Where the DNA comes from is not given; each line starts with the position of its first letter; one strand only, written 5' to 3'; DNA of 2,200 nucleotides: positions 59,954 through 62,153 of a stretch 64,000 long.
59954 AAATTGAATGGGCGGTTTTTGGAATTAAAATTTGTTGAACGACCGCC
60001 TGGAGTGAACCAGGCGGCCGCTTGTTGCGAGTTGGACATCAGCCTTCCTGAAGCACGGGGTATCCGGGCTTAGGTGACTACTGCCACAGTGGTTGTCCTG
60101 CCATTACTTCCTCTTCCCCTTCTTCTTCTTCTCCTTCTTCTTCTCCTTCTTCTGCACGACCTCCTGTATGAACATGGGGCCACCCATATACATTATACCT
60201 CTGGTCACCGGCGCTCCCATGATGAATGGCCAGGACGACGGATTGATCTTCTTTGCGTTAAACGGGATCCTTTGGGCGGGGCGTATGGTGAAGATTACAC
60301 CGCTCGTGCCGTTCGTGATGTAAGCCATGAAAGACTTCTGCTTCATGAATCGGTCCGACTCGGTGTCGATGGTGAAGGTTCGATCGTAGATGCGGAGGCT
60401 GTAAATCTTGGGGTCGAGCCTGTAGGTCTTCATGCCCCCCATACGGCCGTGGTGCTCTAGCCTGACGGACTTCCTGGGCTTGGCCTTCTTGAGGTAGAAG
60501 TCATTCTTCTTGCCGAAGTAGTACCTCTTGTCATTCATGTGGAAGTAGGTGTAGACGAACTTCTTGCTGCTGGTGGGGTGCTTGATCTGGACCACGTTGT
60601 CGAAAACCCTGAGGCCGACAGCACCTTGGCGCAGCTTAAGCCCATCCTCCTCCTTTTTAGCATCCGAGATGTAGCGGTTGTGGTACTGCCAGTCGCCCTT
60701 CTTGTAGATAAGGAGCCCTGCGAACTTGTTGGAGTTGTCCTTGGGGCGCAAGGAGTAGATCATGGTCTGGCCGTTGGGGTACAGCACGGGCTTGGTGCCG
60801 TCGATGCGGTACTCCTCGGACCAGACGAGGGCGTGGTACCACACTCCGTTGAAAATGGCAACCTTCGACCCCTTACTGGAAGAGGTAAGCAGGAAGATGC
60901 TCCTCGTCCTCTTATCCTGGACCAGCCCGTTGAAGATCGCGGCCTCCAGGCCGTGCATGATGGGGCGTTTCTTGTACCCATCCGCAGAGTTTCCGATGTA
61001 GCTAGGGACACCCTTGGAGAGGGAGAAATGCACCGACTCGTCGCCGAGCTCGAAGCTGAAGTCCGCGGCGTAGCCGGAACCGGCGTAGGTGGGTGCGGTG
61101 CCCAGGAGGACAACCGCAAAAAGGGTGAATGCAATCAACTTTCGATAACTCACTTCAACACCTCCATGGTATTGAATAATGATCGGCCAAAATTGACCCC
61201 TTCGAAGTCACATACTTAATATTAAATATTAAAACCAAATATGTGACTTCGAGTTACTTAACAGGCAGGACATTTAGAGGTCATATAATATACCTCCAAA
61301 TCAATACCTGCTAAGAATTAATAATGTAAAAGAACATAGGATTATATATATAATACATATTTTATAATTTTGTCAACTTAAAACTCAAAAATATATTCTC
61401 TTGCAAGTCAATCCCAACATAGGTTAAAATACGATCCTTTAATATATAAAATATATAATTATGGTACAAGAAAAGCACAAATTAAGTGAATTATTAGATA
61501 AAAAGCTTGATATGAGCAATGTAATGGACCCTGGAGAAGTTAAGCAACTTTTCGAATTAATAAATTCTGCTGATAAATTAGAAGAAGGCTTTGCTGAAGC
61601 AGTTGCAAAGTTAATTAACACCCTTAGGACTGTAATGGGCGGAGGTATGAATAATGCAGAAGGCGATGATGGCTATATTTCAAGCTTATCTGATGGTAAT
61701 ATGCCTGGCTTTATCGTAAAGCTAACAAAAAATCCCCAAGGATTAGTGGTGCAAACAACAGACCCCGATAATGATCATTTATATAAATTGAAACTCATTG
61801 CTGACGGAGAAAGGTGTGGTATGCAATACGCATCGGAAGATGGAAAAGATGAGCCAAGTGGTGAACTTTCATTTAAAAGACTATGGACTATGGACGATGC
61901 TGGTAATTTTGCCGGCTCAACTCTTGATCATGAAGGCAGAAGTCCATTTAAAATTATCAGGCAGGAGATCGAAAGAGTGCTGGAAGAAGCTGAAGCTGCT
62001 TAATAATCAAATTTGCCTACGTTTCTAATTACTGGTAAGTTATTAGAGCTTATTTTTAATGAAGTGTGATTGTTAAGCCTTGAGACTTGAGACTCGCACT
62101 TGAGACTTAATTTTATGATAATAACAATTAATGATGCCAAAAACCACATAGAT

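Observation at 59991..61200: Single-gene island of foreign composition (about 55-62% G+C in a ~33% genome) encoding a secreted protein with its own strong SD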

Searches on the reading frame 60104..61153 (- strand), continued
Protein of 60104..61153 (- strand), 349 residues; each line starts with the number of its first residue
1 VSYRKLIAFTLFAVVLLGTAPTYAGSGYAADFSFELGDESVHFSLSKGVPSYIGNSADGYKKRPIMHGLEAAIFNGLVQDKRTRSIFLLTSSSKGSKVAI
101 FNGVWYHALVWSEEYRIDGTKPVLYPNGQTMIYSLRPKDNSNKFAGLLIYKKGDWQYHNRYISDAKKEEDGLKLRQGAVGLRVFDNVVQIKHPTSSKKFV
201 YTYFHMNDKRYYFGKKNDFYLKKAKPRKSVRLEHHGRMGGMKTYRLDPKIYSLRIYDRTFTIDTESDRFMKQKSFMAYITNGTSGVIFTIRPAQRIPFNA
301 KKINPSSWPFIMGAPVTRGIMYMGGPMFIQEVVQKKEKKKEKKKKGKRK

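Call 73: search_protein_families(library=padloc, proteins=[window:60104-61153:-, L089:1364-2221:-, P0006], max_evalue=0.1)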
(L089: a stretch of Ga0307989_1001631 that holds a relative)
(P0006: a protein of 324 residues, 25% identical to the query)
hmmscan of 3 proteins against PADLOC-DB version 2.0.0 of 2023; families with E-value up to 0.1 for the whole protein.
window:60104-61153:- (349 aa): 0 families

L089:1364-2221:- (285 aa): 1 family
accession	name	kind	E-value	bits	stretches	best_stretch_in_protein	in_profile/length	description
PDLC01578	Cmr5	-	0.027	12.5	1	112-140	78-106/136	CAS-III-B; effector_SS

P0006 (324 aa): 0 families

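Call 78: search_solved_structures(query=A2, max_evalue=1)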
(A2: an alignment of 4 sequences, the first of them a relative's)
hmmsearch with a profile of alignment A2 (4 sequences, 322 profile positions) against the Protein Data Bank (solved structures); distinct sequences matched with E-value up to 1: 3.
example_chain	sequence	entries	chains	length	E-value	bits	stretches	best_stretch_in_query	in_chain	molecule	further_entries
5w3v_A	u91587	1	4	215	0.046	16.2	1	106-169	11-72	Apobec3H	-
5t2a_AI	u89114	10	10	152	0.49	12.8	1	88-114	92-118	uS19 | Putative 40S ribosomal protein S15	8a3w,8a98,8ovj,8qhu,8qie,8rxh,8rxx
6az1_W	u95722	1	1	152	0.52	12.7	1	88-114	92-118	ribosomal protein S19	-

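Call 99: fold_search(model_id=the predicted structure, library=viral)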
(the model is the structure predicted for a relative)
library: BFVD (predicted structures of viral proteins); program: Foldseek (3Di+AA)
matches with E <= 10: 975; with E <= 0.001: 22
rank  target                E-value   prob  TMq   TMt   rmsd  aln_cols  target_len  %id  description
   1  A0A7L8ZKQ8            2.5e-05  1.00  0.30  0.25  15.7       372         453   11  Uncharacterized protein [Aeromonas phage BUCT551]
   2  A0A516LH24            6.3e-05  1.00  0.27  0.21  18.4       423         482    8  (no name in the UniProt tables at hand)
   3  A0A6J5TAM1            1.6e-04  0.99  0.26  0.21  19.6       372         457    9  Bacteriophage P22, Gp10, DNA-stabilising [uncultured Caudovirales phage]
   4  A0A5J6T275            1.6e-04  0.98  0.23  0.19  14.9       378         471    9  Uncharacterized protein [Aeromonas phage vB_AhyS-A18P4]
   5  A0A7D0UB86            2.0e-04  1.00  0.33  0.22  12.7       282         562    8  (no name in the UniProt tables at hand)
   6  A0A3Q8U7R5            2.1e-04  1.00  0.32  0.24  11.2       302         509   10  Putative BTB/POZ domain-containing protein [Megavirus baoshan]
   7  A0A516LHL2            2.3e-04  0.99  0.26  0.13  19.0       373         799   10  (no name in the UniProt tables at hand)
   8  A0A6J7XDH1            2.6e-04  0.98  0.26  0.20  18.8       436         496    8  Bacteriophage P22, Gp10, DNA-stabilising [uncultured Caudovirales phage]
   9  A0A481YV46            2.9e-04  1.00  0.30  0.29  13.6       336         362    9  Galactose oxidase [Marseillevirus LCMAC103]
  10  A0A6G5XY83            3.0e-04  1.00  0.32  0.24  17.5       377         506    9  (no name in the UniProt tables at hand)
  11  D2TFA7                3.2e-04  1.00  0.26  0.27  12.0       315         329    9  (no name in the UniProt tables at hand)
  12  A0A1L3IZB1            4.1e-04  1.00  0.33  0.31  11.8       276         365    9  (no name in the UniProt tables at hand)
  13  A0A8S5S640            4.1e-04  0.99  0.30  0.12  20.4       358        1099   11  Uncharacterized protein [Podoviridae sp. ctsUe5]
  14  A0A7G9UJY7            4.8e-04  1.00  0.29  0.32  11.2       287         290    8  Kelch-like protein [Lumpy skin disease virus]
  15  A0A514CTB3            5.4e-04  0.99  0.31  0.34  17.7       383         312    8  Uncharacterized protein [Achromobacter phage Motura]
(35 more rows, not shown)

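Call 102: list_cluster_members(proteins=[P0005, P0006, P0007, P0008, P0009])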
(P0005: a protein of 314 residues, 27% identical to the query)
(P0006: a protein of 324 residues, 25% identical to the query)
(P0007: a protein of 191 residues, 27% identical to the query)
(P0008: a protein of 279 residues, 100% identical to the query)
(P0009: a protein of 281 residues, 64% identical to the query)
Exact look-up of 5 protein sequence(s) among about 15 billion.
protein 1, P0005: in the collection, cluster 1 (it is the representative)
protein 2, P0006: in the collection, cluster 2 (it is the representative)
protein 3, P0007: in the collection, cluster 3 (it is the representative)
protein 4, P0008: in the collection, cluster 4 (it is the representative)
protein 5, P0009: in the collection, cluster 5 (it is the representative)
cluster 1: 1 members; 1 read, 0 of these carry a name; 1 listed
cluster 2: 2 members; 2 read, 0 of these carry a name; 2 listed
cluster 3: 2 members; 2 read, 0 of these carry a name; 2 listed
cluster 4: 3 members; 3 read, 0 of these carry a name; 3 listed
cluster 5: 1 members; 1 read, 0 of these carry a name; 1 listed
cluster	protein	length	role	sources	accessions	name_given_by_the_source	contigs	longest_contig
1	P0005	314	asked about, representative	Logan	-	-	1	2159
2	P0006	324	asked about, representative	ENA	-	-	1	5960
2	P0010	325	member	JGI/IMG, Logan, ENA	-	-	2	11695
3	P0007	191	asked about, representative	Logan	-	-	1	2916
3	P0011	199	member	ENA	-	-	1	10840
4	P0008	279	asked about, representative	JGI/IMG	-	-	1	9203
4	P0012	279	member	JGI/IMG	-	-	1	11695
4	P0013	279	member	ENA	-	-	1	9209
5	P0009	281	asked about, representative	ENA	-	-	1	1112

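Call 103: find_encoding_contigs(protein=P0011, flank=10000, max_places=3)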
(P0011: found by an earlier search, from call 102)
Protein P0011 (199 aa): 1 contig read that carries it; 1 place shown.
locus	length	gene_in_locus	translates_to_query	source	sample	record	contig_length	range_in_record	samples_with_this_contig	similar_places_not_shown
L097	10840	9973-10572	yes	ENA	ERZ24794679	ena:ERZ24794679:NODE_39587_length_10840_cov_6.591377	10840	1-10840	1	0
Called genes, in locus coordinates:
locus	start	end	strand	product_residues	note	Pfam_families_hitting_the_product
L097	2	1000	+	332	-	?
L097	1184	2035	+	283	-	PF00535:Glycos_transf_2, PF10111:Glyco_tranf_2_2 (weak), PF13641:Glyco_tranf_2_3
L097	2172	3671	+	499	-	PF04932:Wzy_C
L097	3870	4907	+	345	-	PF00535:Glycos_transf_2, PF13641:Glyco_tranf_2_3, PF13632:Glyco_trans_2_3 (weak)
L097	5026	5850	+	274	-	PF00535:Glycos_transf_2, PF10111:Glyco_tranf_2_2, PF13641:Glyco_tranf_2_3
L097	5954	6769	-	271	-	PF02900:LigB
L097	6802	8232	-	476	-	-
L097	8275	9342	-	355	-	PF13353:Fer4_12 (faint), PF04055:Radical_SAM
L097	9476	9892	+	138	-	-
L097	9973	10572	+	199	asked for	-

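Call 104: search_protein_families(library=ncbifam, proteins=[P0005, P0006, P0007, L089:1364-2221:-], max_evalue=0.1)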
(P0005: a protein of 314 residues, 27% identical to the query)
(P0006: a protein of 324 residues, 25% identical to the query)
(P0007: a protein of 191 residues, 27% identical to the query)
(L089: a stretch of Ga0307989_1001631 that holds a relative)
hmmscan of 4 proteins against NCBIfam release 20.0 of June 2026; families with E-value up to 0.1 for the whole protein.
P0005 (314 aa): 1 family
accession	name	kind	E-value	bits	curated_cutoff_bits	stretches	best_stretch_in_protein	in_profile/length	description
NF053819.1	EF0750_LPXTG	subfamily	0.067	13.7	47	0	1-27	1-28/105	EF2685/EF0750 family sortase-dependent surface protein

P0006 (324 aa): 0 families

P0007 (191 aa): 0 families

L089:1364-2221:- (285 aa): 0 families

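Call 106: find_related_loci(query=L089:1364-2221:-, collection=viral_contigs, flank=3000)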
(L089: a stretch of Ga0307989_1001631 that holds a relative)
Query L089:1364-2221:- (285 aa) in viral_contigs; peptide patterns used: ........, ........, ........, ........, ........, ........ (x = any residue, [..] = any of these).
1 stretches matched a pattern, but none encodes a relative of the query by tblastn (E <= 1e-3).

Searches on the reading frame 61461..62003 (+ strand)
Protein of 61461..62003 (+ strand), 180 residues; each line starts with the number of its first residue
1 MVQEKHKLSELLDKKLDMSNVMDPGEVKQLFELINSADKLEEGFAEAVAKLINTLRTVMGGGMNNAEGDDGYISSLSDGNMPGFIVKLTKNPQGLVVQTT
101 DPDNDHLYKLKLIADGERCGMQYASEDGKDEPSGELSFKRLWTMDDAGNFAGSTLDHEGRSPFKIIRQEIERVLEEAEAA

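Call 71: search_protein_families(library=pfam, proteins=[window:61461-62003:+], max_evalue=0.1)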
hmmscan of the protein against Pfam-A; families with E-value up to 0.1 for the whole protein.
window:61461-62003:+ (180 aa): 0 families

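Call 89: find_encoding_contigs(protein=window:61461-62003:+, flank=4000, max_places=10)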
Protein window:61461-62003:+ (180 aa): 3 contigs read that carry it; 3 places shown.
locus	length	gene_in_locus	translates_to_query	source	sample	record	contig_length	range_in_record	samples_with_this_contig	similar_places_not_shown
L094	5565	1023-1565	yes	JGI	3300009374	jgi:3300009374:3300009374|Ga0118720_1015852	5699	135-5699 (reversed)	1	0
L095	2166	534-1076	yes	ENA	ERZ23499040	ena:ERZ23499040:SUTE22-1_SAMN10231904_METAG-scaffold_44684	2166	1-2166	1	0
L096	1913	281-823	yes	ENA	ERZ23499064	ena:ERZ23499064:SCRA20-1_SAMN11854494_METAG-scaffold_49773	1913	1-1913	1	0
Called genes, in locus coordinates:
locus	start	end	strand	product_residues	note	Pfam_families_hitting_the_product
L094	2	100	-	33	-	?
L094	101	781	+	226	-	-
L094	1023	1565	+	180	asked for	-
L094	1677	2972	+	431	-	PF01336:tRNA_anti-codon, PF00152:tRNA-synt_2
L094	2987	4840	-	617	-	-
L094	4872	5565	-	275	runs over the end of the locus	?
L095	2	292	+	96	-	?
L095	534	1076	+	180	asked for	-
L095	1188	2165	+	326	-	?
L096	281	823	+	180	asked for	-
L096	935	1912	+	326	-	?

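Call 104: search_protein_families(library=ncbifam, proteins=[window:61461-62003:+], max_evalue=0.1)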
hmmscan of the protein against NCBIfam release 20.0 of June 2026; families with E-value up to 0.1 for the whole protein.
window:61461-62003:+ (180 aa): 0 families
